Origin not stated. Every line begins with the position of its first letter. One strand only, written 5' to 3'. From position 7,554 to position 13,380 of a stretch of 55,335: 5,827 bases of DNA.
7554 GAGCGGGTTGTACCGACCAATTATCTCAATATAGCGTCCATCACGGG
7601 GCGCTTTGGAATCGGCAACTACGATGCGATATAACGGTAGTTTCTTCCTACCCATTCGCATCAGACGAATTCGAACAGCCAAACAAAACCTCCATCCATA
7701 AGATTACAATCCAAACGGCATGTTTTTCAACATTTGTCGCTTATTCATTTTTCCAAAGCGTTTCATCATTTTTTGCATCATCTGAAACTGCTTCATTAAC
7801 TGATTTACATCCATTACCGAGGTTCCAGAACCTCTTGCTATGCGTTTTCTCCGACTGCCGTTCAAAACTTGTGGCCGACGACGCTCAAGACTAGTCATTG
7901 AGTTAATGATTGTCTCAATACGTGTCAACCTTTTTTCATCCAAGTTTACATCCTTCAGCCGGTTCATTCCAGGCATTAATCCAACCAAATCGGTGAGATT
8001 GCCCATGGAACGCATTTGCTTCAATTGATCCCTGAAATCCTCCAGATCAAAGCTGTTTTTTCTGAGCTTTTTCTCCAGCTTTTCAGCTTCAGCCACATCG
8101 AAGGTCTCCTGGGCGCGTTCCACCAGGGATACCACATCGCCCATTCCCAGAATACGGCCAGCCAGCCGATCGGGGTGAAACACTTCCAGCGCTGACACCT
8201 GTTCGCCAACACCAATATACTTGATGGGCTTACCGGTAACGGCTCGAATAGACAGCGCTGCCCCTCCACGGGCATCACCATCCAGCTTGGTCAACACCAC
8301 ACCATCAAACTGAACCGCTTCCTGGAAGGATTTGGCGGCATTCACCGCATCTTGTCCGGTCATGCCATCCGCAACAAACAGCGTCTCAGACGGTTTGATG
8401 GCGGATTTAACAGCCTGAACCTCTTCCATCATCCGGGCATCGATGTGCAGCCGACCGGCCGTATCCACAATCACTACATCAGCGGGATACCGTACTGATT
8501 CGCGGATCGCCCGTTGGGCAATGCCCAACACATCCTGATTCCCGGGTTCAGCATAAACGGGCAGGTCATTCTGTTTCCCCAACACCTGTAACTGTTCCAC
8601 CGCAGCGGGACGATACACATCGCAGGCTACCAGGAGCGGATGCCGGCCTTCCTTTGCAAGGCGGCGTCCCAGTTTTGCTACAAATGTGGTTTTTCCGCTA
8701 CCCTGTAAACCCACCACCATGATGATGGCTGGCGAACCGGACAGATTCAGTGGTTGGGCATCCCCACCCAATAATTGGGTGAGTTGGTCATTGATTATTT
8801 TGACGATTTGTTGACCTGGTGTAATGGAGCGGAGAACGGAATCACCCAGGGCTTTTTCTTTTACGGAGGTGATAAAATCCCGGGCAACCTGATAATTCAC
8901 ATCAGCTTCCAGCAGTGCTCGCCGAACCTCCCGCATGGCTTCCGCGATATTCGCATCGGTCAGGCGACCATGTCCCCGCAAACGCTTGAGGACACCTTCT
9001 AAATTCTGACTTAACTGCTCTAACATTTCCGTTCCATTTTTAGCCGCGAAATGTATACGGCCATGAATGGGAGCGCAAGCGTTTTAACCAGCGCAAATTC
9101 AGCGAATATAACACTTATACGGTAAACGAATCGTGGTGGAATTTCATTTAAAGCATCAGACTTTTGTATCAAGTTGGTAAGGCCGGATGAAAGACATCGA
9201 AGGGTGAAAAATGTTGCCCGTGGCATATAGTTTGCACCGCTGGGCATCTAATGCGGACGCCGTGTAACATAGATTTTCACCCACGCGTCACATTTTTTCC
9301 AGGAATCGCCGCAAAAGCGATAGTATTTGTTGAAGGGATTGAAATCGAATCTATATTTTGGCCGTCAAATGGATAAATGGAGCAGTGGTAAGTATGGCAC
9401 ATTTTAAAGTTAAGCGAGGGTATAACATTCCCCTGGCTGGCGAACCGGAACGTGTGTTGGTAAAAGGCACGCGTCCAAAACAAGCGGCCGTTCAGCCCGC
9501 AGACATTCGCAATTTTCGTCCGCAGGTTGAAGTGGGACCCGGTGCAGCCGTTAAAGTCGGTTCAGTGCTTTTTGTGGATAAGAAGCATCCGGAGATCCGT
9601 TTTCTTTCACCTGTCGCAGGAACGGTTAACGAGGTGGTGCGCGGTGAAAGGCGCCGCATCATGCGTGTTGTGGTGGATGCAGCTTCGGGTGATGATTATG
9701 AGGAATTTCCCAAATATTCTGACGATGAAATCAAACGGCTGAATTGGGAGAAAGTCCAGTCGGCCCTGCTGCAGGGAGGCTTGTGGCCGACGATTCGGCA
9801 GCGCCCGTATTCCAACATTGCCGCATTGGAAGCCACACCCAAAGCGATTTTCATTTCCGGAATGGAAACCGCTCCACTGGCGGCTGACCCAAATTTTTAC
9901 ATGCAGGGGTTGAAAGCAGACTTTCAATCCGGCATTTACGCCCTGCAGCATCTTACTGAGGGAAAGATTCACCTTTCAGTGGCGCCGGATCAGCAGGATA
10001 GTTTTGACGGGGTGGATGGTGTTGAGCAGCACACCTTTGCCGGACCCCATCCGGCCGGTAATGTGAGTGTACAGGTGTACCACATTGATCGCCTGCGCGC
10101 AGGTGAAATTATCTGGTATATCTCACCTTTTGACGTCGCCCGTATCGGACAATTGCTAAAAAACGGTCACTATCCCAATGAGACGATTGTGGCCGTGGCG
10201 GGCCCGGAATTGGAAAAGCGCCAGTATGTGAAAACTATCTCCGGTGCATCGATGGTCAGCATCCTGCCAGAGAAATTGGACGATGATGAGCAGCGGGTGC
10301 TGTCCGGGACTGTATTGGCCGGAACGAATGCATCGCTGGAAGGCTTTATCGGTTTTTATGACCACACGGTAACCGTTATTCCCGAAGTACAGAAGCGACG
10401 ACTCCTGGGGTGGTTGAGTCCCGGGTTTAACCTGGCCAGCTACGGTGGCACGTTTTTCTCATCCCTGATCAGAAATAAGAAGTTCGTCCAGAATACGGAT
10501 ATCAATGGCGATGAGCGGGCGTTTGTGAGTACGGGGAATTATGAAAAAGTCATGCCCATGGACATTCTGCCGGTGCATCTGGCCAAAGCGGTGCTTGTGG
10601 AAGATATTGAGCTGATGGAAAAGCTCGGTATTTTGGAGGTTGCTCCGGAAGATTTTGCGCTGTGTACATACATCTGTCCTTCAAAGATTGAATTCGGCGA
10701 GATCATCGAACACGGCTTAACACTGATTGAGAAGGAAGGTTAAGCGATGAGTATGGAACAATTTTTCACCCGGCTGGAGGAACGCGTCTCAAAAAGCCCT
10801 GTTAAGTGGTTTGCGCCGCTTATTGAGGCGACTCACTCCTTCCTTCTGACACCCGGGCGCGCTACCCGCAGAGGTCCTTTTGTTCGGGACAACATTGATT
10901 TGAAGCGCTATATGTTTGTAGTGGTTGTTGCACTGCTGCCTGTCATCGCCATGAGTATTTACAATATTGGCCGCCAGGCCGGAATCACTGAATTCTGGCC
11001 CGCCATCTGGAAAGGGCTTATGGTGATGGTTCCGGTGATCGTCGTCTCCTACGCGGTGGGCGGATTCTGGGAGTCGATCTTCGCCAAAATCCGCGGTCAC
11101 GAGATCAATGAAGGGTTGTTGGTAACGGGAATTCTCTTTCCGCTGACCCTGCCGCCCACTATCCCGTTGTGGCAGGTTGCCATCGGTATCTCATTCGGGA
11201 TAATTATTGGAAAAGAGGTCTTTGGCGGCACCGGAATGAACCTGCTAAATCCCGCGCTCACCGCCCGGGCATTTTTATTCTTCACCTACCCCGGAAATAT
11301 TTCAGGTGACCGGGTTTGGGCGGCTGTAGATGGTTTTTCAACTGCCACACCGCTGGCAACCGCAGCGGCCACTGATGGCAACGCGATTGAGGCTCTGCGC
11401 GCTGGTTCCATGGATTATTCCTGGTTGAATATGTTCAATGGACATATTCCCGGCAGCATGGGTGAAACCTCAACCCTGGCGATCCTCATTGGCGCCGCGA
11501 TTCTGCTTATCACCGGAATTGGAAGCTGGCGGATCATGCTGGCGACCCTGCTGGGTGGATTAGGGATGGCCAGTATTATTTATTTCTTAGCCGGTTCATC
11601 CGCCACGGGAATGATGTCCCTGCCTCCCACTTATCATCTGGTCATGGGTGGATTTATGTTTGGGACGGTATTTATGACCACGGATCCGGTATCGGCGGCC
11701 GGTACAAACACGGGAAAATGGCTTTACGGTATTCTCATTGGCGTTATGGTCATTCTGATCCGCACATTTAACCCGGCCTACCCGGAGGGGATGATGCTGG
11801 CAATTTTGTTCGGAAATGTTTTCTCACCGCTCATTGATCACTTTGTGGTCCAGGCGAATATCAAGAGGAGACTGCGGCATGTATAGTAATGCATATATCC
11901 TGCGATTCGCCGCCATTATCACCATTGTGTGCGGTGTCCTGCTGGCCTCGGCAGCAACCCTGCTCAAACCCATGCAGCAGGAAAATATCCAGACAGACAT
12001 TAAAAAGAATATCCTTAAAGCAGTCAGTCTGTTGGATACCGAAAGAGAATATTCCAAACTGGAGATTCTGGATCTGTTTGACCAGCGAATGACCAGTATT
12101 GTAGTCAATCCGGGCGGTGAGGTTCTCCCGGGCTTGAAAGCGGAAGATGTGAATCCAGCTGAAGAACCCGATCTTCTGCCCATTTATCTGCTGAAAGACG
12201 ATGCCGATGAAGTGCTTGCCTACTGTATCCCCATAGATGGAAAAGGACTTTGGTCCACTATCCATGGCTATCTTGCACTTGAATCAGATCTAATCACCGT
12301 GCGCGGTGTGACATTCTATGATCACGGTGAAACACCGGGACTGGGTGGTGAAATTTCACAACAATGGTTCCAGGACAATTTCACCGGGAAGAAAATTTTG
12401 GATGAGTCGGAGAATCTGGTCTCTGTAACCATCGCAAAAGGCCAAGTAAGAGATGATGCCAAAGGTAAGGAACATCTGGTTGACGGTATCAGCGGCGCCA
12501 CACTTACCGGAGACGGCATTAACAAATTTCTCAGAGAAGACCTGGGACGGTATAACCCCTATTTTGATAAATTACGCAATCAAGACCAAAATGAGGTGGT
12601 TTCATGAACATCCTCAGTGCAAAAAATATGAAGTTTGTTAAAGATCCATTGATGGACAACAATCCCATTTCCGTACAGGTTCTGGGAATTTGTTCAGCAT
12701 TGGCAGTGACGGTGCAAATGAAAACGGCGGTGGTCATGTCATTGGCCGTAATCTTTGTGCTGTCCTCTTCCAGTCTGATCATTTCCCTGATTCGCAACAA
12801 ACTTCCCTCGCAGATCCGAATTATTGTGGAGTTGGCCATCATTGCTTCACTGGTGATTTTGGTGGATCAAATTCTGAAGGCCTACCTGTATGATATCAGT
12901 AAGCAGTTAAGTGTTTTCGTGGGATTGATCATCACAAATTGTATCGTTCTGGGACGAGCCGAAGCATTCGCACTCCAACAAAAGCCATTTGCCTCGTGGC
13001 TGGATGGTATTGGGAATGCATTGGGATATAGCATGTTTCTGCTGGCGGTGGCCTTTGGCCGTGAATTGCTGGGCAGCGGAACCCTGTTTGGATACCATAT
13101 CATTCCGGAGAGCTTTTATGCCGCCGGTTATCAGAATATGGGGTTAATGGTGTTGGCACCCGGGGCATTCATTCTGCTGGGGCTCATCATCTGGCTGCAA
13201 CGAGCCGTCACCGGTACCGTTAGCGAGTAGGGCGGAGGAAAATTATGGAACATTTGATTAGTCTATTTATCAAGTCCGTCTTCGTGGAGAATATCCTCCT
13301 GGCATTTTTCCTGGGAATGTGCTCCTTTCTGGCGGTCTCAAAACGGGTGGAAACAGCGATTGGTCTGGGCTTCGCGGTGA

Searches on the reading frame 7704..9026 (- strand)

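Call 76: search_protein_families(library=pfam, proteins=[window:7704-9026:-], max_evalue=0.001)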
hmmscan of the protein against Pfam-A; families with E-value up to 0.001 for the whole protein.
window:7704-9026:- (440 aa): 9 families
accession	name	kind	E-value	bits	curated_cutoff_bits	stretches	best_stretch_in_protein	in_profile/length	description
PF00448.28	SRP54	-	4e-72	242.4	22.7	1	99-294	1-196/196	SRP54-type protein, GTPase domain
PF02978.25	SRP_SPB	-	1e-33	116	27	1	325-421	1-91/91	Signal peptide binding domain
PF02881.24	SRP54_N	-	8.7e-22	77.6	22.4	1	5-82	1-75/75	SRP54-type protein, helical bundle domain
PF13401.12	AAA_22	-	1.7e-07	32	27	1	99-204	5-105/130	AAA domain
PF13191.12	AAA_16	-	7.6e-06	27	32.6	1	96-223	21-142/167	AAA ATPase domain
PF01656.29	CbiA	-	1.2e-05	25.7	25.4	1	109-253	9-88/125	CobQ/CobB/MinD/ParA nucleotide binding domain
PF13671.12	AAA_33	-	1.4e-05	25.9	27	1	102-190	2-79/143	AAA domain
PF13207.12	AAA_17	-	0.00056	20.6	27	0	105-218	1-108/136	AAA domain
PF06414.18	Zeta_toxin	-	0.0009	19.2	22.3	0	96-142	13-58/199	Zeta toxin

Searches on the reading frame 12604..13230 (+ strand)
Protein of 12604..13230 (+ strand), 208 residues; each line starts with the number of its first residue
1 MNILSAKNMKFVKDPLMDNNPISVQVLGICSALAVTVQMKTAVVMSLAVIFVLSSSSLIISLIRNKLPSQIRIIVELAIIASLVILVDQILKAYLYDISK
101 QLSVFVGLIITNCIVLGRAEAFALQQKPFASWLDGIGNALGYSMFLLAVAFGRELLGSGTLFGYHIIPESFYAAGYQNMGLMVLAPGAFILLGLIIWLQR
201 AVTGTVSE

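Call 16: search_protein_families(library=ncbifam, proteins=[window:12604-13230:+], max_evalue=0.0001)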
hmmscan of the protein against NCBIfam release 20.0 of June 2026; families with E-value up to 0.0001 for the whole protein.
window:12604-13230:+ (208 aa): 11 families
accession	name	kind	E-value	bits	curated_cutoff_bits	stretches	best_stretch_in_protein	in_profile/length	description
NF006777.0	PRK09292.1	equivalog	1.3e-90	302.8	235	1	5-203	4-202/209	NADH:ubiquinone reductase (Na(+)-transporting) subunit D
TIGR01939.1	nqrD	equivalog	1.5e-86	289.5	244.85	1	7-203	5-202/207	NADH:ubiquinone reductase (Na(+)-transporting) subunit D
NF009070.0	PRK12405.1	subfamily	2.6e-56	190.4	184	1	7-202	3-206/231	electron transport complex subunit RsxE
TIGR01948.1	rnfE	subfamily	4.3e-52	176.6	213.4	1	10-201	2-192/196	RnfABCDGE type electron transport complex subunit E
NF041839.1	rnfE_Methano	equivalog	3.7e-42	144.4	350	1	17-197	11-189/203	Rnf electron transport complex subunit RnfE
TIGR01943.1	rnfA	subfamily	1.8e-21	77.4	229.3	1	17-157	12-158/190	RnfABCDGE type electron transport complex subunit A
NF041835.1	rnfA_Methano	equivalog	5.1e-17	62.9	300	1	16-154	14-158/195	Rnf electron transport complex subunit RnfA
NF003481.0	PRK05151.1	equivalog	1.7e-15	57.7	240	1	18-157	14-159/193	electron transport complex subunit RsxA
TIGR01940.1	nqrE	equivalog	1.4e-09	38.6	247.55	1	11-182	7-194/200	NADH:ubiquinone reductase (Na(+)-transporting) subunit E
NF009108.0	PRK12456.1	equivalog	1.3e-05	25.4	398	1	25-184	22-194/199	Na(+)-translocating NADH-quinone reductase subunit E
NF002200.0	PRK01061.1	equivalog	9.3e-05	22.1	351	0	20-182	23-204/250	Na(+)-translocating NADH-quinone reductase subunit E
